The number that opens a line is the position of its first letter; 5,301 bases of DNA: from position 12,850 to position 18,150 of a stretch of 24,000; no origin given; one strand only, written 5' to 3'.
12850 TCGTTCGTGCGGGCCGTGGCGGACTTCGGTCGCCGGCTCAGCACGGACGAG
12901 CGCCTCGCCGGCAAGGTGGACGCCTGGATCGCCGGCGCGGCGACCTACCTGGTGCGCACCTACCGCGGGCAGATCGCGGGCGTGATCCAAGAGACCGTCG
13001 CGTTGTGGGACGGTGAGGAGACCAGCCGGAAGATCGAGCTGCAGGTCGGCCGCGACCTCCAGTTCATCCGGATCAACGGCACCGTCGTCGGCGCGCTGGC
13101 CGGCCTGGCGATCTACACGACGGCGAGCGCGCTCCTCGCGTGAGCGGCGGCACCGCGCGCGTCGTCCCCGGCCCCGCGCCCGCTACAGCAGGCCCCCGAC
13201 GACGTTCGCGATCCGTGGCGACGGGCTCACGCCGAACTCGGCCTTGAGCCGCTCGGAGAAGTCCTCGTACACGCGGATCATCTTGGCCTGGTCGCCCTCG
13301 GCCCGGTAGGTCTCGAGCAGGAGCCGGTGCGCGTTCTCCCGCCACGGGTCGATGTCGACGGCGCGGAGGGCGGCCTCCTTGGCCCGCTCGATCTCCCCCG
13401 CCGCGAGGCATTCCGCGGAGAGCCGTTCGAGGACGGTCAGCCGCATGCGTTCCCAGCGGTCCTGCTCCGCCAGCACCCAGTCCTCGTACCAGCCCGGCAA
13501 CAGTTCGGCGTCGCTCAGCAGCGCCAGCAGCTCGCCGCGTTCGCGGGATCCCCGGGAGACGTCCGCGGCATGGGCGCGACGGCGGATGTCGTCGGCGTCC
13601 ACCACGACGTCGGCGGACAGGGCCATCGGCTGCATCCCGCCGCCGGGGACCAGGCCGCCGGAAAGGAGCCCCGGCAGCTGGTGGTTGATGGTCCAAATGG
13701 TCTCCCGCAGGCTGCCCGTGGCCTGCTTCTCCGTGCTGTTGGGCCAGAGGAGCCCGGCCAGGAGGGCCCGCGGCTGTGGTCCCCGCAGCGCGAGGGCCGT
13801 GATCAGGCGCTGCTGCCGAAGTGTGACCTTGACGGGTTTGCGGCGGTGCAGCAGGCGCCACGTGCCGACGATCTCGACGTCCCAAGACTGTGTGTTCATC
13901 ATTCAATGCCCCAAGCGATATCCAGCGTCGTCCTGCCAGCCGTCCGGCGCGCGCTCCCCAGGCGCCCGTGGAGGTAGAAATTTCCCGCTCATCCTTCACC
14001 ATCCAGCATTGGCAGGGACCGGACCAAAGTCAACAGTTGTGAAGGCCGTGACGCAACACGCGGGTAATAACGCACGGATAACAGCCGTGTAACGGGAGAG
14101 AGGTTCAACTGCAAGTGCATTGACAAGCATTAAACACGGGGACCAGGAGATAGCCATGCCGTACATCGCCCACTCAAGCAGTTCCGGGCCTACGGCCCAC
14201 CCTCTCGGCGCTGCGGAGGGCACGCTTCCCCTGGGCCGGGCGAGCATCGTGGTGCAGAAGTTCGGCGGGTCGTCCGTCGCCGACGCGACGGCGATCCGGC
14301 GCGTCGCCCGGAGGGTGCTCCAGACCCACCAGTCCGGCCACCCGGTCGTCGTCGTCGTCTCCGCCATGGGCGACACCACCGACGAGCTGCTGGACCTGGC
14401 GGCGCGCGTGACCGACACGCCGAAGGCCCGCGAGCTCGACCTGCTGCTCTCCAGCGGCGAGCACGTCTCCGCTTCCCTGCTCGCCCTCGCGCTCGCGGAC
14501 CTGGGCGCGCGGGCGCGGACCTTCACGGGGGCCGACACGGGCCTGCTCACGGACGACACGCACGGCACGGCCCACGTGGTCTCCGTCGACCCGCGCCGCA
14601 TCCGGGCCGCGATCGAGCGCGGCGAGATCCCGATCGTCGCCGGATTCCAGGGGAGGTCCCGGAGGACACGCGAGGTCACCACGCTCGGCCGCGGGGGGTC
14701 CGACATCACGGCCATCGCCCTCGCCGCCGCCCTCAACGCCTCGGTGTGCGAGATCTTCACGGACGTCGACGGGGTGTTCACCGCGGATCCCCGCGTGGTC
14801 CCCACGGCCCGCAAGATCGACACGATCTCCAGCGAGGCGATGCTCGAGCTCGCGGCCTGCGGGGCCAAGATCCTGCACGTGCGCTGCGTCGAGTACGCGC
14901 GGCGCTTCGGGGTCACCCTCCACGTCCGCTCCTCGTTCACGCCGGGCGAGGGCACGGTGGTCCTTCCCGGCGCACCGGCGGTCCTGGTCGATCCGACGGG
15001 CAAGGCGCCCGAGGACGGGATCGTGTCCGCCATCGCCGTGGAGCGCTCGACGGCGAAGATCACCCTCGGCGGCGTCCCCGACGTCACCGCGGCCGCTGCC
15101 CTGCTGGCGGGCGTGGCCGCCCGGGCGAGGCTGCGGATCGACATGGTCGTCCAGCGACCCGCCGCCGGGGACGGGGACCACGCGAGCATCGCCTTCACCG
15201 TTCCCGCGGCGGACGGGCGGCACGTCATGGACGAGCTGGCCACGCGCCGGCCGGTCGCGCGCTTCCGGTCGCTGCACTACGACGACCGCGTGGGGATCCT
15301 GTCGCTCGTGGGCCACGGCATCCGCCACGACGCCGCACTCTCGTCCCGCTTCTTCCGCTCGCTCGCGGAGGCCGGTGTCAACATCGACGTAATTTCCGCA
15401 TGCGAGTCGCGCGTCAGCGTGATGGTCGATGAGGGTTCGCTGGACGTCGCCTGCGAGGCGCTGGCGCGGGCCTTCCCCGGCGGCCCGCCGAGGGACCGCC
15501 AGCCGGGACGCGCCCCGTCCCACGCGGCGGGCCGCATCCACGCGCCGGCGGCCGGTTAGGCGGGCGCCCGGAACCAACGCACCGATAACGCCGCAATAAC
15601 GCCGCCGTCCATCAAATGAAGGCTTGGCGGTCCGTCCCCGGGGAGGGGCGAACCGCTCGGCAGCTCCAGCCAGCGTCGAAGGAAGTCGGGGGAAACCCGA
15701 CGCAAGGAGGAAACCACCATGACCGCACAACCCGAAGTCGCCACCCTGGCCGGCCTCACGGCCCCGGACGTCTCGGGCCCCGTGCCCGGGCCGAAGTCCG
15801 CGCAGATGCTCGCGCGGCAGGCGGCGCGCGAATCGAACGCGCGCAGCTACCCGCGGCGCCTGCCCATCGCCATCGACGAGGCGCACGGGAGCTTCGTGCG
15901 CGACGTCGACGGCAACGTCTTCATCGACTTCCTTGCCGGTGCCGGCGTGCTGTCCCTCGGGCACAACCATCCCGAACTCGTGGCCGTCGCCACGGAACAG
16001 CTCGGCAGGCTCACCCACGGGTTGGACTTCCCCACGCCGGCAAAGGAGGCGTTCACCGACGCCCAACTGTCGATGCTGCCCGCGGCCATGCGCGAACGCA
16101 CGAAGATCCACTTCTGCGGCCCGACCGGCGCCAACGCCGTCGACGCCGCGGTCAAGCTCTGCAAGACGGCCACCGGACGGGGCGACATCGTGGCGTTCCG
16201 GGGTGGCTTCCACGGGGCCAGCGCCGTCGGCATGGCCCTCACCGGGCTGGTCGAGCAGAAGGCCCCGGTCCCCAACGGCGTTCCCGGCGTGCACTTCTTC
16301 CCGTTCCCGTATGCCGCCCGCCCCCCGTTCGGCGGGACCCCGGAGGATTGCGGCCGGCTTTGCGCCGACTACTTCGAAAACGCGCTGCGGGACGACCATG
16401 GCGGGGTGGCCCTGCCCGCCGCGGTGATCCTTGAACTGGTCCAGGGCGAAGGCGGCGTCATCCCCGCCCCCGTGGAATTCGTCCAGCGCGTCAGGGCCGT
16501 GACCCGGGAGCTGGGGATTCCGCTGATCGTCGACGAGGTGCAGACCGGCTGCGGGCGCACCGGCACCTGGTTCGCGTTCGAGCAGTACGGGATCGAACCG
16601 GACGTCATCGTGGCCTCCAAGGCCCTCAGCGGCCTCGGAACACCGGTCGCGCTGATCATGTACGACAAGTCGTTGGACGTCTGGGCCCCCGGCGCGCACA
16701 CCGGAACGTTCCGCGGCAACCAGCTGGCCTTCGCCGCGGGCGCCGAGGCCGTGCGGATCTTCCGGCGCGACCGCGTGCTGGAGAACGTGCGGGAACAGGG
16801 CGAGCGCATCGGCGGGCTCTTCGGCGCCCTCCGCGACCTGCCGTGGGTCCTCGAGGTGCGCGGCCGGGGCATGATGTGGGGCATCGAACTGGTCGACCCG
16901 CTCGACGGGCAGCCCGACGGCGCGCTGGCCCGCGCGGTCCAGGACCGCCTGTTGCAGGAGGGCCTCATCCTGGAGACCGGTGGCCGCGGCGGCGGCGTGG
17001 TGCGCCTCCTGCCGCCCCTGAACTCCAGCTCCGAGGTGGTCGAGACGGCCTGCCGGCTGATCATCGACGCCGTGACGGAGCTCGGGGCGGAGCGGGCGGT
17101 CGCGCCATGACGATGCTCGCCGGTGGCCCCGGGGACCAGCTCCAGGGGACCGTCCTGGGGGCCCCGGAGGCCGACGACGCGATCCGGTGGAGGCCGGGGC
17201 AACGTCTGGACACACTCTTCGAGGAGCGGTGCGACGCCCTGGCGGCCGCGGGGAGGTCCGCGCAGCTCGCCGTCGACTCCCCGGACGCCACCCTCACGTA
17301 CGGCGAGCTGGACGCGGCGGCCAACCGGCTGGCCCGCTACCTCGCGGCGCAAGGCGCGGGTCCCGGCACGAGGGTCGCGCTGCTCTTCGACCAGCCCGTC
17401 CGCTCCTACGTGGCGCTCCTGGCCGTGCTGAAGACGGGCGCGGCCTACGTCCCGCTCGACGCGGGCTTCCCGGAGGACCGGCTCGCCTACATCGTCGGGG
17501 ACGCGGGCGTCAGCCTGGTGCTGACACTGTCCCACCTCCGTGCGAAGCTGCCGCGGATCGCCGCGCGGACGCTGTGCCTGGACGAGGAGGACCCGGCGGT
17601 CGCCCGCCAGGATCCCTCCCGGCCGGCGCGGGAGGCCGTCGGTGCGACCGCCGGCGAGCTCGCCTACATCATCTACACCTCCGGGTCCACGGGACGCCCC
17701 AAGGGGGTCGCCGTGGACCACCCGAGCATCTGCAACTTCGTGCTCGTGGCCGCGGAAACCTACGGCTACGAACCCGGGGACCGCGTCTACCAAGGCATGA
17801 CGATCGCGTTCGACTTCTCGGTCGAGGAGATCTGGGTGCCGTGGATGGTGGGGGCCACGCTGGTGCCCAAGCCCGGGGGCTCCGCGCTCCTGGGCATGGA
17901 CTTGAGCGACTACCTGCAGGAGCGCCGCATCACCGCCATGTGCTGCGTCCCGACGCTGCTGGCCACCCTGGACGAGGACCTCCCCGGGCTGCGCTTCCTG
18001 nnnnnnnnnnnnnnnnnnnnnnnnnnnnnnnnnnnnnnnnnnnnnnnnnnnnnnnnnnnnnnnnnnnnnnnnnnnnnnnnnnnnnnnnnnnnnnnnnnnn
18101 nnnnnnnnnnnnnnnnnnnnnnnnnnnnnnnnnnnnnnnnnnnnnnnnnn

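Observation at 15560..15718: Second copy of the same repeat/-10 module inside the ask-transaminase gap implies an internal regulated promoter for the transaminase-synthetase pair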

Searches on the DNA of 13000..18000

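Call 18: search_rna_families(source=window, start=13000, end=18000, threshold=evalue, max_evalue=1)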
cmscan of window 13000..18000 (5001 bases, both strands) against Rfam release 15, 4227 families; matches with E-value up to 1: 0.
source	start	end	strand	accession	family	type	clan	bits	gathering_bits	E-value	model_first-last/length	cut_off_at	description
